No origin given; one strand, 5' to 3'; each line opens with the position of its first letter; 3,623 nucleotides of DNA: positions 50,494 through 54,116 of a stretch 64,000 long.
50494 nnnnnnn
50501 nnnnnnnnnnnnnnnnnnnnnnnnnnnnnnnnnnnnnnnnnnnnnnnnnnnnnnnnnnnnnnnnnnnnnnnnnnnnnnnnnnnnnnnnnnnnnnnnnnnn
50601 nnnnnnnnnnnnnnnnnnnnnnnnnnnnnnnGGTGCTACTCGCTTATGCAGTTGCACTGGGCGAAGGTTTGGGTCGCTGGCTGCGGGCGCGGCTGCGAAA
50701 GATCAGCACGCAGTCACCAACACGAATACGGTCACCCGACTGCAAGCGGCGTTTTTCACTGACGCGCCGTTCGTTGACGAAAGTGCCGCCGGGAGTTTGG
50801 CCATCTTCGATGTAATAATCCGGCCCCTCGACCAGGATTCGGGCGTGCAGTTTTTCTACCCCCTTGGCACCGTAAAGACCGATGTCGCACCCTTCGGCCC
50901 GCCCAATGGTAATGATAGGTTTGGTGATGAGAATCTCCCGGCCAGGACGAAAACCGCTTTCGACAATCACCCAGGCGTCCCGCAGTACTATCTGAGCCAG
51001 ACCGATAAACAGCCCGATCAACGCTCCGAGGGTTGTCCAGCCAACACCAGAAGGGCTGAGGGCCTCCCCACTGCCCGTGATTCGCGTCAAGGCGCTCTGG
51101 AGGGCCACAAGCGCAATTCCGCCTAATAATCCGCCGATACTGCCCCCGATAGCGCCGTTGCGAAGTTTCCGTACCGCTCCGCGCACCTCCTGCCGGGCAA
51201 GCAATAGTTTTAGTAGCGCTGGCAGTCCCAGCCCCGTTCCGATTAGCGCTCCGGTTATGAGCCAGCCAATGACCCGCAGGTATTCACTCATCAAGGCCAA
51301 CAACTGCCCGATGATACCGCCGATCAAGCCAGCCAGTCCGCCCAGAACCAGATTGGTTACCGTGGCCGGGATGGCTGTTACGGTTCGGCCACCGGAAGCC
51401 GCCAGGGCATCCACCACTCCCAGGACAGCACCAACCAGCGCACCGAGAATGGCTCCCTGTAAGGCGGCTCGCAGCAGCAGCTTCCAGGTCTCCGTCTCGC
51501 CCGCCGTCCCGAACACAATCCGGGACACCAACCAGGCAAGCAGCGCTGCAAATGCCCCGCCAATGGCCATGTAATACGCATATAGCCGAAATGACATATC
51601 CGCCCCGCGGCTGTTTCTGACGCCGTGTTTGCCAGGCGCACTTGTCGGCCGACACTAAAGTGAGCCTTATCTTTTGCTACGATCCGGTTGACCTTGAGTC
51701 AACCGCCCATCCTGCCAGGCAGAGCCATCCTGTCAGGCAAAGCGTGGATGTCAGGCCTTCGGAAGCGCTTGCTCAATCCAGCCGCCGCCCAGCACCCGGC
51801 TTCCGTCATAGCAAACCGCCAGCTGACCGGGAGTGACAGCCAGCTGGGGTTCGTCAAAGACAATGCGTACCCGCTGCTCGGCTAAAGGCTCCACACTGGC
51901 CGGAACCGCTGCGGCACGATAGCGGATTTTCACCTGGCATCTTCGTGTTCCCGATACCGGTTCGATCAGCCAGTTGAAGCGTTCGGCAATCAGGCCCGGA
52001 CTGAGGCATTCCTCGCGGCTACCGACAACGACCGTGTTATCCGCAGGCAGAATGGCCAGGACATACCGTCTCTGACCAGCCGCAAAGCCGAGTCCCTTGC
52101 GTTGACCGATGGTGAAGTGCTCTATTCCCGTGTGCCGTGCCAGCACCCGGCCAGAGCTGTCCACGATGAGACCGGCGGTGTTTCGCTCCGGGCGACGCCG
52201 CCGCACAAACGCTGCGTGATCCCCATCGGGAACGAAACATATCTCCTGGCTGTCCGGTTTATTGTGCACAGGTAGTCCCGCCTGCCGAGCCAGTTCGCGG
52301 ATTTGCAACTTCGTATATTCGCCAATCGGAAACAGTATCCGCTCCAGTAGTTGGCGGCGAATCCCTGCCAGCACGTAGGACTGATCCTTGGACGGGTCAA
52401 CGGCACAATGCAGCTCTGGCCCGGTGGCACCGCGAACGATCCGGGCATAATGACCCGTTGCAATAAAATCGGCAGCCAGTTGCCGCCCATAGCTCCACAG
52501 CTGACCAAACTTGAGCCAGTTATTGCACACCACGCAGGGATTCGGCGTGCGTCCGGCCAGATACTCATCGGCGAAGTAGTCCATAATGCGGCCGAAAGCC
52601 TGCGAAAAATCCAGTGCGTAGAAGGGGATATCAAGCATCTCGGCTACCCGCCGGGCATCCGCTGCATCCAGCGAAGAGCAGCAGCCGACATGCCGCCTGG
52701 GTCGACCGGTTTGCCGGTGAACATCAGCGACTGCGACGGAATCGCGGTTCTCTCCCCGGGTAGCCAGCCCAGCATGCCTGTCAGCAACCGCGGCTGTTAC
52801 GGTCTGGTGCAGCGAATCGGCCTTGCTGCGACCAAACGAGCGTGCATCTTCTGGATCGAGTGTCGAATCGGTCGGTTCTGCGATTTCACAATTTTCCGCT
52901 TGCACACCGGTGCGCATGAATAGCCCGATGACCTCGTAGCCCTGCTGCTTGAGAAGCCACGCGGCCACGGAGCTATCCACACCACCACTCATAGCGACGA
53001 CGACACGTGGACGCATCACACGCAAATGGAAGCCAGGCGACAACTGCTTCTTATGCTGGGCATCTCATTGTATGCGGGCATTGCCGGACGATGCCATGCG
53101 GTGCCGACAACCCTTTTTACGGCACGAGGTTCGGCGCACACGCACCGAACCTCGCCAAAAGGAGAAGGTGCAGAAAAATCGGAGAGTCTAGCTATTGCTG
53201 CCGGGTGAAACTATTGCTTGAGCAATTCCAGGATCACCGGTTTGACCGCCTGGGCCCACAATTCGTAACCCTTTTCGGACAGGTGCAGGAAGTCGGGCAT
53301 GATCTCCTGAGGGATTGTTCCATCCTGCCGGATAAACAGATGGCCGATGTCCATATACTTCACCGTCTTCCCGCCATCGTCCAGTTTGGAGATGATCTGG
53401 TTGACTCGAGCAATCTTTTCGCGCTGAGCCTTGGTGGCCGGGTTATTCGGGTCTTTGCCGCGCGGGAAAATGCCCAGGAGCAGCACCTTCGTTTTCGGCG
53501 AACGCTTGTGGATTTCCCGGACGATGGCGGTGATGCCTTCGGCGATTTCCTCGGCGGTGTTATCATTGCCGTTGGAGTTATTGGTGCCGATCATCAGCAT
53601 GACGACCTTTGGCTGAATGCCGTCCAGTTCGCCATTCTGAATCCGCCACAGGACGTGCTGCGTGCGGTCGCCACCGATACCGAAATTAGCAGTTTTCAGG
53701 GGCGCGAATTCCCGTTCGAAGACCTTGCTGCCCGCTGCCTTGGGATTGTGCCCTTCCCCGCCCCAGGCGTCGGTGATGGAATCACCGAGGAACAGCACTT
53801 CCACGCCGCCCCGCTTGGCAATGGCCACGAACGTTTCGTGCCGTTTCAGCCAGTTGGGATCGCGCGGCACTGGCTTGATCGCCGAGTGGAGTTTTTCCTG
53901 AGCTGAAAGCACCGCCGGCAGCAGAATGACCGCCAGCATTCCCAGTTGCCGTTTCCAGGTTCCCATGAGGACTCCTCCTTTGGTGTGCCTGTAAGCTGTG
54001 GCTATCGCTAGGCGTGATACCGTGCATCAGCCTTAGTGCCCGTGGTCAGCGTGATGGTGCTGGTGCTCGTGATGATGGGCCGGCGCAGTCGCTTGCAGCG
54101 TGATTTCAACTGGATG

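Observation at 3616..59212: At least nine intergenic loci carry short direct repeats with a recurrent 64-74 bp period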

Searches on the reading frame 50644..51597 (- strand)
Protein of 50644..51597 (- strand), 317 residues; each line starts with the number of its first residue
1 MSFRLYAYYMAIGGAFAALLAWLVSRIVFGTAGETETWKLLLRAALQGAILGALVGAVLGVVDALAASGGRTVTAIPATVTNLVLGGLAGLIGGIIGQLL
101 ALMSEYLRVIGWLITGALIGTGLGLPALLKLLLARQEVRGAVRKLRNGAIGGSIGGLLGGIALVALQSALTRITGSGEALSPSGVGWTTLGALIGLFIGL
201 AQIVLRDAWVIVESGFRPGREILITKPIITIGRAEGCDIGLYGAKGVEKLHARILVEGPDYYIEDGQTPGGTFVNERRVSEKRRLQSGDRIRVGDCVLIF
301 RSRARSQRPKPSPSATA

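Call 91: search_protein_families(library=pfam, proteins=[window:50644-51597:-], max_evalue=0.001)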
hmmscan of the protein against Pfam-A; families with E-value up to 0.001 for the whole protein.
window:50644-51597:- (317 aa): 2 families
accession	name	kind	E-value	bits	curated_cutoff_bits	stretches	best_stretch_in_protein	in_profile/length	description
PF00498.31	FHA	-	1e-14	55.1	20.7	1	229-294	1-67/67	FHA domain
PF16697.10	Yop-YscD_cpl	-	6e-10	39.7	33.2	1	214-301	4-91/94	Inner membrane component of T3SS, cytoplasmic domain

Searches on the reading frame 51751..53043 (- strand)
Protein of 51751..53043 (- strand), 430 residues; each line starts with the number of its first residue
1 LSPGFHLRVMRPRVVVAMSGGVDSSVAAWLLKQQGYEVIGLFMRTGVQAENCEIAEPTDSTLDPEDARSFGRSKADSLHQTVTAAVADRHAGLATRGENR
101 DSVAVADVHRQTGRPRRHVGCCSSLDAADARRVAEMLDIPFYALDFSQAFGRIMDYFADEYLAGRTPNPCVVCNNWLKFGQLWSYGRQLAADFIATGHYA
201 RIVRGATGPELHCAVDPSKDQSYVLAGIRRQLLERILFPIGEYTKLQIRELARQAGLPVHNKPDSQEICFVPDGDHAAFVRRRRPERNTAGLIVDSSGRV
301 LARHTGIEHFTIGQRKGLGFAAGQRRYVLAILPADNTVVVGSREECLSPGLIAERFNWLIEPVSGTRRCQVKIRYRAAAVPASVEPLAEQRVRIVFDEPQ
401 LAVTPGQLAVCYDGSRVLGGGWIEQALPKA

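Call 91: search_protein_families(library=pfam, proteins=[window:51751-53043:-], max_evalue=0.001)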
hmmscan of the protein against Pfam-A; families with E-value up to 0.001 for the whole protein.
window:51751-53043:- (430 aa): 7 families
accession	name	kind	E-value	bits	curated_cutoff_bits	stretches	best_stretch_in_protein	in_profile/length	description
PF03054.22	tRNA_Me_trans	-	9.6e-68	228.3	20.6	2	109-272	35-201/202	tRNA methyl transferase HUP domain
PF20258.4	tRNA_Me_trans_C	-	3.8e-22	78.8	20.6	1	350-423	3-77/77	Aminomethyltransferase beta-barrel domain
PF20259.3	tRNA_Me_trans_M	-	1e-15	57.4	27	1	279-342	3-66/66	tRNA methyl transferase PRC-barrel domain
PF06508.19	QueC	-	0.00013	22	22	0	14-51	2-38/210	Queuosine biosynthesis protein QueC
PF00764.25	Arginosuc_synth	-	0.00014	22.4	27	1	13-55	1-44/162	Arginosuccinate synthase N-terminal HUP domain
PF02540.23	NAD_synthase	-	0.00034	20.3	21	0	13-49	20-58/242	NAD synthase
PF02568.20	ThiI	-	0.00082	19.5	20.5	0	13-50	5-44/197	Thiamine biosynthesis protein (ThiI)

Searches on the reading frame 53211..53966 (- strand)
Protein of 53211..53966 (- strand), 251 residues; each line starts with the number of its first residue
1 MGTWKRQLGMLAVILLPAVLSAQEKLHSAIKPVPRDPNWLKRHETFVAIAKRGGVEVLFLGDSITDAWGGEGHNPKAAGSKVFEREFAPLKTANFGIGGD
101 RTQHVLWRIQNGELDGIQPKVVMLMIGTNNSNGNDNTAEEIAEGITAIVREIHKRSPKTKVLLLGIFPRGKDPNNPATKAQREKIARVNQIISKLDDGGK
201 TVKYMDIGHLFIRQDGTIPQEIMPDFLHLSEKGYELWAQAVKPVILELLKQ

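Call 91: search_protein_families(library=pfam, proteins=[window:53211-53966:-], max_evalue=0.001)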
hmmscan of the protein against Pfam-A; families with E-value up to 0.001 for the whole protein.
window:53211-53966:- (251 aa): 3 families
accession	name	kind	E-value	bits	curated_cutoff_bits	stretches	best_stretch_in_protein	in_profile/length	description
PF13472.12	Lipase_GDSL_2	-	1.9e-32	113.7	32.9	1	59-236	1-178/178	GDSL-like Lipase/Acylhydrolase family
PF00657.28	Lipase_GDSL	-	7.5e-18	65.9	23.6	1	57-241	1-208/208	GDSL-like Lipase/Acylhydrolase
PF14606.12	Lipase_GDSL_3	-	0.00065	20.5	27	1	136-245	71-177/178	GDSL-like Lipase/Acylhydrolase family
